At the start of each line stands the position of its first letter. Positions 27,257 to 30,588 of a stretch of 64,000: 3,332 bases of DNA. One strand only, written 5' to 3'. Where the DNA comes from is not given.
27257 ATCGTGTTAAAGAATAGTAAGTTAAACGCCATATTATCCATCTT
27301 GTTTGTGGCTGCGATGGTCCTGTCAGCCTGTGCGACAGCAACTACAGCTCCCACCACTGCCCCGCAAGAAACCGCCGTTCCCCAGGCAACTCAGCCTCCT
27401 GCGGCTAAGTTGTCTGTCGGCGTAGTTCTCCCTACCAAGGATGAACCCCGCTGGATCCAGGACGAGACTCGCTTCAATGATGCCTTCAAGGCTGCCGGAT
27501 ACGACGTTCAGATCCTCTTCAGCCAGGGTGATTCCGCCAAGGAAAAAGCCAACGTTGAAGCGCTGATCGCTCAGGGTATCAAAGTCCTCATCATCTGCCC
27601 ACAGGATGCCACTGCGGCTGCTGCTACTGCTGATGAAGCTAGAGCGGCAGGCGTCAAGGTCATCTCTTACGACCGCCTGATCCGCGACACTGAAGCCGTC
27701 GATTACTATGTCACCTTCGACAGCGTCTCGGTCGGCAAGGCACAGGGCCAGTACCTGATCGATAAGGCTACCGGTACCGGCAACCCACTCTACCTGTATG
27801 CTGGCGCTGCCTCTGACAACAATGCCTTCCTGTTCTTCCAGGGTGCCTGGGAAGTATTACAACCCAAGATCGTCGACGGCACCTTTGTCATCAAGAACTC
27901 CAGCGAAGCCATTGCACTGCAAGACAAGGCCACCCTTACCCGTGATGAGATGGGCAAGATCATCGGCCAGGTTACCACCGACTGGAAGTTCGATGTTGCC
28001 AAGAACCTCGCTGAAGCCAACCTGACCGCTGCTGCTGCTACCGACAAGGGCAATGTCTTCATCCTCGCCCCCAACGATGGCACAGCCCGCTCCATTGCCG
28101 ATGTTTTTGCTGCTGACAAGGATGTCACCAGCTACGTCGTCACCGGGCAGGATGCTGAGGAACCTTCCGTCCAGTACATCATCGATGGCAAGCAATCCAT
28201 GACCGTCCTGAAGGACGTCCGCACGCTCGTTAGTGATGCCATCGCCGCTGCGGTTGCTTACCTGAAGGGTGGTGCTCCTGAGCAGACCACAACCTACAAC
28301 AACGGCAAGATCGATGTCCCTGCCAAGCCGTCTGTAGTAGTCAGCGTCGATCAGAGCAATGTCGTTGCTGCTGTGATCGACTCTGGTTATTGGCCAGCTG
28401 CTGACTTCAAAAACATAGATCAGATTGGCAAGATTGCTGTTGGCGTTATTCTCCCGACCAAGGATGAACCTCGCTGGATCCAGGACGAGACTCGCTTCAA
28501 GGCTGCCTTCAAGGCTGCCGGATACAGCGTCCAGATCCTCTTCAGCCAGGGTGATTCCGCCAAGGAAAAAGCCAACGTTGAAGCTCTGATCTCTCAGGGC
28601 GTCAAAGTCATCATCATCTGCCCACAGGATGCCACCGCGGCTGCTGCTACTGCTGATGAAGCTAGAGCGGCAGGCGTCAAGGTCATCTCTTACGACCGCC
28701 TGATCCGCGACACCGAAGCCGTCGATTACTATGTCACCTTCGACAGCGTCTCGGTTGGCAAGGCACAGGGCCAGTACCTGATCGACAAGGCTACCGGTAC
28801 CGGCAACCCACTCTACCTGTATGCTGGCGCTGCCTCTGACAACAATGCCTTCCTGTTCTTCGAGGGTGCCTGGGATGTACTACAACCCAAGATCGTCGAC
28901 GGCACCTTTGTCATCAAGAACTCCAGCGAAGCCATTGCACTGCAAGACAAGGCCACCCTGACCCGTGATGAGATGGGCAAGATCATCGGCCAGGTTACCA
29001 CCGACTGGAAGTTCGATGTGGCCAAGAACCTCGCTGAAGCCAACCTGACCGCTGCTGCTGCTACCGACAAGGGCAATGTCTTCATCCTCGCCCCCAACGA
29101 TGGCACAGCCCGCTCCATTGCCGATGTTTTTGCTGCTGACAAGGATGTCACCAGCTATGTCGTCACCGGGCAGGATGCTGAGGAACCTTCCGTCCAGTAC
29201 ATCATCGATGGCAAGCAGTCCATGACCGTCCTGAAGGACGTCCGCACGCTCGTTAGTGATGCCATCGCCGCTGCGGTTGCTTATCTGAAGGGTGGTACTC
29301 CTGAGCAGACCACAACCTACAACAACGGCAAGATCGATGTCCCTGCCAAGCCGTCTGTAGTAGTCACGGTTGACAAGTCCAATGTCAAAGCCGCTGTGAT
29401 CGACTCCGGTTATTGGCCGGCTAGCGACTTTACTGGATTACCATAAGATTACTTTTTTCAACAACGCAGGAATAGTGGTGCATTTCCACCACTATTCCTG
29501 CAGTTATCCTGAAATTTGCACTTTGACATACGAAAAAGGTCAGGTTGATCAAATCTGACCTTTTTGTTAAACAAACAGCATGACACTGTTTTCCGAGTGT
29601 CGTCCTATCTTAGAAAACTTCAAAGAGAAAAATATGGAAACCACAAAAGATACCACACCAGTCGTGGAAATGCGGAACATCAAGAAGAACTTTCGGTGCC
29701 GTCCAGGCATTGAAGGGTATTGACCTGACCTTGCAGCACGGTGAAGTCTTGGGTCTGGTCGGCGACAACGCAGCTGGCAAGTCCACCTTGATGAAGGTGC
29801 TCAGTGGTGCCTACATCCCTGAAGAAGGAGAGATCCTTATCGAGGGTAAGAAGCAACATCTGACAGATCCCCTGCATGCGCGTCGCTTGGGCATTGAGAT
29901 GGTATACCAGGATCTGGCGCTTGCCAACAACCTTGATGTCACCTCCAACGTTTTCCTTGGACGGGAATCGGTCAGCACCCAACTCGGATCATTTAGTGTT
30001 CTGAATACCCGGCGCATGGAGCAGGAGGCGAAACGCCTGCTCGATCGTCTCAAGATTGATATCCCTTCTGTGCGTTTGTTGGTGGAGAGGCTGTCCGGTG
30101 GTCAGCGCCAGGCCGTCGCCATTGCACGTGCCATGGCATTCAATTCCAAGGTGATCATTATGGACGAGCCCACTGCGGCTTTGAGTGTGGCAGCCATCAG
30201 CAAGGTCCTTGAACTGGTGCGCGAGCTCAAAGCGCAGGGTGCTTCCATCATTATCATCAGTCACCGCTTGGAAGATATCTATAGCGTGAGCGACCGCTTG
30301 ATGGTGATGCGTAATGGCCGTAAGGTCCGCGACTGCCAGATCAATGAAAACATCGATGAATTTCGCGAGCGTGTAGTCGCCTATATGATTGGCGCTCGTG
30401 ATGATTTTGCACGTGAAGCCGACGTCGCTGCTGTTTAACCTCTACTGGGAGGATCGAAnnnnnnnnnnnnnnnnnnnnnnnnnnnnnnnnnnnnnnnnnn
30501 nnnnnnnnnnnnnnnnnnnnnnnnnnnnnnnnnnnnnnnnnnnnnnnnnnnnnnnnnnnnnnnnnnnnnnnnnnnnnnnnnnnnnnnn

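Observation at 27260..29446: Sugar-binding lipoprotein made of two near-identical complete binding domains (in-frame 1023-bp tandem duplication)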

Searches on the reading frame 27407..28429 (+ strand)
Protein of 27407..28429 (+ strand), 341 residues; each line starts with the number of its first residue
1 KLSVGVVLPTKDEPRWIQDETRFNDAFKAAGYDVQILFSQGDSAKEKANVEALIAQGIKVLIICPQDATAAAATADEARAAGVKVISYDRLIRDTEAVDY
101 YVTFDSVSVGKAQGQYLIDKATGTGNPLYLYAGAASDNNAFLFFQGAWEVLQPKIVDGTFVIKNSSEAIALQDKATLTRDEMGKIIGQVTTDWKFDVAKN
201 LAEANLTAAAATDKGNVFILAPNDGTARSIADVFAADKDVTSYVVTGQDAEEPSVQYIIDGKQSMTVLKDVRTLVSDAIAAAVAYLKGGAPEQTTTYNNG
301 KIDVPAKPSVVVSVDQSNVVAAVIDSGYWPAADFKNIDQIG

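Call 16: search_solved_structures(query=window:27407-28429:+, show_alignments=2)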
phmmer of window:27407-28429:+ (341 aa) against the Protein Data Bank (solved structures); distinct sequences matched with E-value up to 0.001: 58.
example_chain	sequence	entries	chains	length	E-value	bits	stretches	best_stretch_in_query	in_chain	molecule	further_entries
4rxu_A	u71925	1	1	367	1.8e-166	556.2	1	2-337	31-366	Periplasmic sugar-binding protein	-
4wwh_A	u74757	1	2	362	1.5e-53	185.3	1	3-330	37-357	ABC transporter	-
4ys6_A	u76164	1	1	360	7.7e-51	176.4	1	4-331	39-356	Putative solute-binding component of ABC transporter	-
3urm_A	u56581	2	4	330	7.3e-46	160.1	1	2-331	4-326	Multiple sugar-binding periplasmic receptor ChvE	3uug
3m9w_A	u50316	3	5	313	3.4e-34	121.8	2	4-160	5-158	D-xylose-binding periplasmic protein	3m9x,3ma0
4ywh_A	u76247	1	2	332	7.5e-31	110.8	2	3-160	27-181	ABC TRANSPORTER SOLUTE BINDING PROTEIN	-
6rqg_A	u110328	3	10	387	4.2e-18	68.9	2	3-118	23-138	46 kDa surface antigen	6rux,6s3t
2ioy_A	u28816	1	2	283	6.5e-15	58.4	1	3-131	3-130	Periplasmic sugar-binding protein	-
4irx_A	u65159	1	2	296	2.5e-12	49.9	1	13-119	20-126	Sugar ABC transporter, periplasmic sugar-binding protein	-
2gx6_A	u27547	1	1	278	3.3e-12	49.5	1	4-135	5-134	D-ribose-binding periplasmic protein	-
1drk_A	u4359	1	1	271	5.1e-12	48.9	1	4-137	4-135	D-RIBOSE-BINDING PROTEIN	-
4zjp_A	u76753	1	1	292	5.7e-12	48.7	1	5-136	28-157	Monosaccharide-transporting ATPase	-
1urp_A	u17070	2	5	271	7.3e-12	48.4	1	4-135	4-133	D-RIBOSE-BINDING PROTEIN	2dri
1drj_A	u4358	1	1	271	1e-11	47.9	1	4-134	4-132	D-RIBOSE-BINDING PROTEIN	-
1dbp_A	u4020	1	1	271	1.5e-11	47.4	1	4-135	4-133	D-RIBOSE-BINDING PROTEIN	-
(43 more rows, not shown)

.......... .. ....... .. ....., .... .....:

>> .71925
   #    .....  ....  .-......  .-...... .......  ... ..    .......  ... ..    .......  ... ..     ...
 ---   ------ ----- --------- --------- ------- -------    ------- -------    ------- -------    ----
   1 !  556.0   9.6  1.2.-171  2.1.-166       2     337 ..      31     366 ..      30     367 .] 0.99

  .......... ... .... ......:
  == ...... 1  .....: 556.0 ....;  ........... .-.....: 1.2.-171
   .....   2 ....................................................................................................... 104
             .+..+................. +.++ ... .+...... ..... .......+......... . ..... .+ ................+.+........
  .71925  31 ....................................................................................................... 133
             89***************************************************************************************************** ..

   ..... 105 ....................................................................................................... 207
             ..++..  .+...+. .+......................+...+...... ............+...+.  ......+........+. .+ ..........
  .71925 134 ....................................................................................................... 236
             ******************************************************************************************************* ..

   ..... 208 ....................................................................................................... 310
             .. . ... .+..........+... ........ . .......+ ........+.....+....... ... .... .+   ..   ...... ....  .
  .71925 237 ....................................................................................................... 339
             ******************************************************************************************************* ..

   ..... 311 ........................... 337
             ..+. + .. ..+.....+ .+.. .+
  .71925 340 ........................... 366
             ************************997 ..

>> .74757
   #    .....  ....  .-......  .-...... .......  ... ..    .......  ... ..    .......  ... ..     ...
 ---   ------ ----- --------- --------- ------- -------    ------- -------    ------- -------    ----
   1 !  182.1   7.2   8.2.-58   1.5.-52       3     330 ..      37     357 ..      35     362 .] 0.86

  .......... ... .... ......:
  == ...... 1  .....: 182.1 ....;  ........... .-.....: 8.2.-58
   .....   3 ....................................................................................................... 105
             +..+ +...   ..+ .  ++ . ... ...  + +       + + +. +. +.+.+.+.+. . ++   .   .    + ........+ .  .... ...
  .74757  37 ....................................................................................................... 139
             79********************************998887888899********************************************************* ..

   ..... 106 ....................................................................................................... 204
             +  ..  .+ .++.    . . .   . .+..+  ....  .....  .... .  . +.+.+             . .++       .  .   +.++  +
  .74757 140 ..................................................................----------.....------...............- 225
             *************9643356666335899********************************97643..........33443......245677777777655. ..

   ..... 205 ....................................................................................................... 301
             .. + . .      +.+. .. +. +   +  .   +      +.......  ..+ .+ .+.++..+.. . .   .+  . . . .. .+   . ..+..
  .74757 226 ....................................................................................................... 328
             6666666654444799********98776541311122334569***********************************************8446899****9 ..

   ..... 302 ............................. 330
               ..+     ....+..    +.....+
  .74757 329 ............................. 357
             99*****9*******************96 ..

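Call 26: search_protein_representatives(protein=window:27407-28429:+)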
Query: 341 residues. Proteins with E-value up to 0.001 (for the whole library): 4602; up to 1e-10: 2077; up to 1e-30: 318. The best 150 are listed.
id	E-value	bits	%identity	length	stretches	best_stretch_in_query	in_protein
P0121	3.2e-254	857.7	66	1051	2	3-336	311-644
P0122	1.0e-244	826.5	61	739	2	4-334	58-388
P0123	5.8e-211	715.6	55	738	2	4-334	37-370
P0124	2.6e-156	536.1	73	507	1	3-336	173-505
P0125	6.0e-155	531.6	74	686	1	3-336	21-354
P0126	1.7e-136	471.0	67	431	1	2-335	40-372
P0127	7.3e-136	468.9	68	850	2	70-333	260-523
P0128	1.8e-128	444.7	65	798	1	3-326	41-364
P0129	2.2e-128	444.3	64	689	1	2-336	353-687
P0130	1.2e-127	441.9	64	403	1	4-336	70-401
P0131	2.4e-127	440.9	64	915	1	2-335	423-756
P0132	9.4e-125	432.4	63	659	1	2-335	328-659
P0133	6.4e-123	426.4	61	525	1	3-335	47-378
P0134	3.7e-118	410.8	59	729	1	2-337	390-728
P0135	2.3e-112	391.7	61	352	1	3-309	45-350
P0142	1.3e-103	363.0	49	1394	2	2-330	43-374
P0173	2.1e-71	257.1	34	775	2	4-333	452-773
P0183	7.6e-65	235.6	36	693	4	3-165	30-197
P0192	2.0e-57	211.3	33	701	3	4-328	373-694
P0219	7.3e-46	173.3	33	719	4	2-160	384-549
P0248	1.1e-40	156.3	33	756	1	4-333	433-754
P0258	2.5e-40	155.1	36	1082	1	4-333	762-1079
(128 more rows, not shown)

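Call 27: search_protein_families(library=pfam, proteins=[P0129, P0134, P0132, P0131, P0173, P0192, P0248, P0258, P0142, P0121], max_evalue=0.00001)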
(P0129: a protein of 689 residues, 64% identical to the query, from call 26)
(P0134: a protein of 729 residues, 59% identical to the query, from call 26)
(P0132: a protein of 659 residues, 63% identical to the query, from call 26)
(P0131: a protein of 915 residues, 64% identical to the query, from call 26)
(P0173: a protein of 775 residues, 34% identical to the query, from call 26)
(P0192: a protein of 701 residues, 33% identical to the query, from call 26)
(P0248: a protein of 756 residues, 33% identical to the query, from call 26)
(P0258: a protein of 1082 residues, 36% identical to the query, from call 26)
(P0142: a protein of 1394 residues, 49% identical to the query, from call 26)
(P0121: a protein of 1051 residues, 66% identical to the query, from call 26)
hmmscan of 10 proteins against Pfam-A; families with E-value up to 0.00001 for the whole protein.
P0129 (689 aa): 6 families
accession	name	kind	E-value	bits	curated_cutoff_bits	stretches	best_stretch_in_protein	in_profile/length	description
PF00069.31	Pkinase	-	5.1e-57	193.7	31.7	1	6-255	1-256/263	Protein kinase domain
PF07714.23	PK_Tyr_Ser-Thr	-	1.9e-40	139.2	23.1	1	7-258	2-256/258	Protein tyrosine and serine/threonine kinase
PF13407.12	Peripla_BP_4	-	9.4e-38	130.7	35.1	1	355-640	1-257/258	Periplasmic binding protein domain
PF00532.27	Peripla_BP_1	-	5.2e-09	36.4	22.2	1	354-475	3-122/281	Periplasmic binding proteins and sugar binding domain of LacI family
PF01636.29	APH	-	3.9e-06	27.2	23.2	0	108-142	152-187/239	Phosphotransferase enzyme family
PF03109.22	ABC1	-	4.4e-06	26.4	22.9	0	79-157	143-220/244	ABC1 atypical kinase-like domain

P0134 (729 aa): 5 families
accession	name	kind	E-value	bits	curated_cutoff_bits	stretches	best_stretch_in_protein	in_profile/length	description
PF00069.31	Pkinase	-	1.1e-52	179.5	31.7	1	18-268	1-253/263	Protein kinase domain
PF13407.12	Peripla_BP_4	-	5.8e-35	121.5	35.1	1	392-680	1-257/258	Periplasmic binding protein domain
PF07714.23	PK_Tyr_Ser-Thr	-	1.9e-33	116.3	23.1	1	19-267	2-249/258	Protein tyrosine and serine/threonine kinase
PF03109.22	ABC1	-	4.8e-10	39.4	22.9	1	91-168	143-219/244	ABC1 atypical kinase-like domain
PF01636.29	APH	-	3.8e-08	33.8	23.2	0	31-127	11-102/239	Phosphotransferase enzyme family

P0132 (659 aa): 2 families
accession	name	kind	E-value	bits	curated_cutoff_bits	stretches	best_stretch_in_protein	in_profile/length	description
PF13407.12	Peripla_BP_4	-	1.2e-42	146.7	35.1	1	330-613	1-257/258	Periplasmic binding protein domain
PF12849.12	PBP_like_2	-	6.5e-22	79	27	1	34-293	7-266/267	PBP superfamily domain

P0131 (915 aa): 5 families
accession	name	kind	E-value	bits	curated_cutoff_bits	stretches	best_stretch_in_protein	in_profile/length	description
PF13458.12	Peripla_BP_6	-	2.7e-40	139.5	31.7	1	61-399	2-329/343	Periplasmic binding protein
PF13407.12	Peripla_BP_4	-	4.6e-37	128.4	35.1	1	425-710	1-257/258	Periplasmic binding protein domain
PF01094.35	ANF_receptor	-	2.1e-20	73.5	25.4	1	80-372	2-300/353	Receptor family ligand binding region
PF13433.12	Peripla_BP_5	-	2.9e-12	46.8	27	1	217-378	152-307/363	Periplasmic binding protein domain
PF00532.27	Peripla_BP_1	-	2.4e-07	30.9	22.2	1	424-544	3-121/281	Periplasmic binding proteins and sugar binding domain of LacI family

P0173 (775 aa): 3 families
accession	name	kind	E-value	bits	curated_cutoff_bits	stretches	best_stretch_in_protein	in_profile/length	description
PF13407.12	Peripla_BP_4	-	1.5e-101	339.7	35.1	2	452-726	1-255/258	Periplasmic binding protein domain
PF13306.12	LRR_5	-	3.2e-13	50.1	27.7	1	20-99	10-89/127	BspA type Leucine rich repeat region (6 copies)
PF00532.27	Peripla_BP_1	-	2.2e-06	27.8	22.2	0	142-235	25-116/281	Periplasmic binding proteins and sugar binding domain of LacI family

P0192 (701 aa): 3 families
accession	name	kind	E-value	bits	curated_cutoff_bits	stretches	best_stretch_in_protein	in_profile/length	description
PF13407.12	Peripla_BP_4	-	4.8e-109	364.3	35.1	2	36-315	1-257/258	Periplasmic binding protein domain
PF00532.27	Peripla_BP_1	-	1.9e-15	57.5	22.2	1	34-264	2-208/281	Periplasmic binding proteins and sugar binding domain of LacI family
PF13377.12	Peripla_BP_3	-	4.8e-09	36.9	26.5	0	229-317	74-150/167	Periplasmic binding protein-like domain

P0248 (756 aa): 1 family
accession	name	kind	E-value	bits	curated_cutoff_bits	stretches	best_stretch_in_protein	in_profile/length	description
PF13407.12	Peripla_BP_4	-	1.6e-52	179.1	35.1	1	433-708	1-257/258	Periplasmic binding protein domain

P0258 (1082 aa): 4 families
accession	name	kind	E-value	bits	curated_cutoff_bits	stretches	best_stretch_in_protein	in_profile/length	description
PF13306.12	LRR_5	-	2.9e-89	295.9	27.7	4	397-523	3-126/127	BspA type Leucine rich repeat region (6 copies)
PF13407.12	Peripla_BP_4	-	3.2e-55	187.9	35.1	1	762-1035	1-257/258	Periplasmic binding protein domain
PF00395.25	SLH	-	7.5e-28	96.7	20.8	2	698-739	1-42/44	S-layer homology domain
PF13855.12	LRR_8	-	6.3e-11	42.3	27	0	439-481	12-55/61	Leucine rich repeat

P0142 (1394 aa): 3 families
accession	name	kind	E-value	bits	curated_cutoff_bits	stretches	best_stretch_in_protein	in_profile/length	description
PF13407.12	Peripla_BP_4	-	1e-53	182.9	35.1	2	45-331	1-255/258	Periplasmic binding protein domain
PF00532.27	Peripla_BP_1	-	1.6e-14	54.5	22.2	1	877-1045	58-228/281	Periplasmic binding proteins and sugar binding domain of LacI family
PF13377.12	Peripla_BP_3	-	6.5e-06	26.8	26.5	0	957-1048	23-119/167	Periplasmic binding protein-like domain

P0121 (1051 aa): 2 families
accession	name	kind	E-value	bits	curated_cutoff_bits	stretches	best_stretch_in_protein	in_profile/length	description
PF13407.12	Peripla_BP_4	-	1.9e-73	247.7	35.1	2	312-594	1-254/258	Periplasmic binding protein domain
PF00532.27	Peripla_BP_1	-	3.4e-18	66.6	22.2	2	311-432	3-123/281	Periplasmic binding proteins and sugar binding domain of LacI family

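Call 64: list_cluster_members(proteins=[P0122, P0123, P0173, P0183, P0192, P0219])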
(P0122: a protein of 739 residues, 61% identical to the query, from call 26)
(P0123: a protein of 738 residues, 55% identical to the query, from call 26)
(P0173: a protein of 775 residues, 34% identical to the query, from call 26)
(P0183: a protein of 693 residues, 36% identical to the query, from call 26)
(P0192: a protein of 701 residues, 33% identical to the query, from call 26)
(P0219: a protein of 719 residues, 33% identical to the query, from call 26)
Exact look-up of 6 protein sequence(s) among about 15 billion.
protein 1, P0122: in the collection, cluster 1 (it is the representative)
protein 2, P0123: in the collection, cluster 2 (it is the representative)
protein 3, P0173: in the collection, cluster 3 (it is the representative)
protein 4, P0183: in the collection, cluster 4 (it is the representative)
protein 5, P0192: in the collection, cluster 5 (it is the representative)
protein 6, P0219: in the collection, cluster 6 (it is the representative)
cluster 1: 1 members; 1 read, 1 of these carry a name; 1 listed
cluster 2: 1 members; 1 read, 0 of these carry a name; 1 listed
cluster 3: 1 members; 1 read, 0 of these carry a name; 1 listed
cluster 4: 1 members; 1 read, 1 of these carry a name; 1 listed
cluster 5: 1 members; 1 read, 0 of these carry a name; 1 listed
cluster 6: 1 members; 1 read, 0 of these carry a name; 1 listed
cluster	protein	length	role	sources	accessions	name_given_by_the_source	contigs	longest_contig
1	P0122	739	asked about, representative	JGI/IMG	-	putative multiple sugar transport system substrate-binding protein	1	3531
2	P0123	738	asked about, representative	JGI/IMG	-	-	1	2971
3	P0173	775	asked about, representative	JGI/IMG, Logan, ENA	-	-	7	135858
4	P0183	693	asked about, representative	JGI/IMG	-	D-xylose transport system substrate-binding protein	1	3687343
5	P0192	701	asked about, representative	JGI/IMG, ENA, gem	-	-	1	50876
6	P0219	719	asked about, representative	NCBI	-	-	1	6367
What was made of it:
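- Tried and rejected: The cluster look-up gave no organism names for the distant two-body proteins (call 64).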

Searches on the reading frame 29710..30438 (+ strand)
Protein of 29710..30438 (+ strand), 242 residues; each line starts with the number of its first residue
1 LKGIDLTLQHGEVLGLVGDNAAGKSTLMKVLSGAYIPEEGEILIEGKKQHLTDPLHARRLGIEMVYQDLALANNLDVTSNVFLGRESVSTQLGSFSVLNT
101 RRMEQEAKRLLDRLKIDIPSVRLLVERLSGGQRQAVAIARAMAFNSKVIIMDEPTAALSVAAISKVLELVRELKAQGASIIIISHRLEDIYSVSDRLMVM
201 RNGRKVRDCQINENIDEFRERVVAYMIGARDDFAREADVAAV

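Call 7: search_protein_families(library=pfam, proteins=[window:29710-30438:+])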
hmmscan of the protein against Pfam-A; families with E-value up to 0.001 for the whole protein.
window:29710-30438:+ (242 aa): 4 families
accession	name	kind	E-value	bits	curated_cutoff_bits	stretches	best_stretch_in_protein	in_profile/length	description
PF00005.33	ABC_tran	-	7.1e-33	114.6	25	1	2-156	2-137/137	ABC transporter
PF13304.12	AAA_21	-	1.3e-09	39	27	0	127-185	237-298/304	AAA domain, putative AbiEii toxin, Type IV TA system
PF02463.25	SMC_N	-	2.1e-07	31.1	40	1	14-200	27-211/220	RecF/RecN/SMC N terminal domain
PF09818.15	ABC_ATPase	-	9.7e-07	28.5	23.2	0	108-205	138-251/283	P-loop domain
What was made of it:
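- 29635..30438 (+): Single-NBD ABC ATPase gene of the operon. It is interrupted by a 1-nt insertion (an extra C near 29699) relative to the closest relative. The intact ORF as listed is 29710-30438. Pfam ABC_tran (call 7).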

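Call 48: search_protein_families(library=ncbifam, proteins=[window:29710-30438:+], max_evalue=1e-10)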
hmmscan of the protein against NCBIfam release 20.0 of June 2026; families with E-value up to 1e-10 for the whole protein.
window:29710-30438:+ (242 aa): 176 families (the best 25 are shown)
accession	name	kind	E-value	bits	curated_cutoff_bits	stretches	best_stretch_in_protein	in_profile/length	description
NF041861.1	YtfR_transport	equivalog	2.2e-58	197.9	850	1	2-229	18-236/492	galactofuranose ABC transporter, ATP-binding protein YtfR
NF008030.0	PRK10762.1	equivalog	8.5e-56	189.7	745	1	3-230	22-241/501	ribose ABC transporter ATP-binding protein RbsA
NF008442.0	PRK11288.1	equivalog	1.4e-55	188.6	689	1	2-229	24-243/504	L-arabinose ABC transporter ATP-binding protein AraG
NF010069.0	PRK13549.1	equivalog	2.2e-55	188.1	699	1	2-228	22-241/513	xylose ABC transporter ATP-binding protein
NF007253.0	PRK09700.1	equivalog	1.4e-51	175.7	772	1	2-228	22-243/510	D-allose ABC transporter ATP-binding protein AlsA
NF040905.2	GguA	equivalog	3.7e-50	170.7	810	1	2-228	18-239/500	multiple monosaccharide ABC transporter ATP-binding protein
NF047930.1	ABC_ATP_B6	equivalog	1.4e-48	165.8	670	1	3-237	20-250/510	putative B6 ABC transporter ATP-binding protein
TIGR02633.1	xylG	equivalog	3.9e-48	164.1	723.65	1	2-228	18-239/500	D-xylose ABC transporter ATP-binding protein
NF008215.0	PRK10982.1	equivalog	1.3e-46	159.3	828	1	4-229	32-248/506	galactose/methyl galactoside ABC transporter ATP-binding protein MglA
NF011967.0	PRK15439.1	equivalog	9.3e-42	143.1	586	1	1-211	27-224/510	autoinducer 2 ABC transporter ATP-binding protein LsrA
TIGR02315.1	ABC_phnC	equivalog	2.6e-37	128.6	266.1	1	1-213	18-232/243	phosphonate ABC transporter ATP-binding protein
TIGR02769.1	nickel_nikE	equivalog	2.2e-36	125.7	332.55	1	2-214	28-238/265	nickel import ATP-binding protein NikE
TIGR04520.1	ECF_ATPase_1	equivalog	1.2e-35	123.2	315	1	2-213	19-222/269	energy-coupling factor transporter ATPase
TIGR04521.1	ECF_ATPase_2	equivalog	5.2e-34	117.6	330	1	2-213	22-231/279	energy-coupling factor transporter ATPase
TIGR03375.1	type_I_sec_LssB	subfamily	4.9e-33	114.3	693.1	1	2-211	484-685/696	type I secretion system permease/ATPase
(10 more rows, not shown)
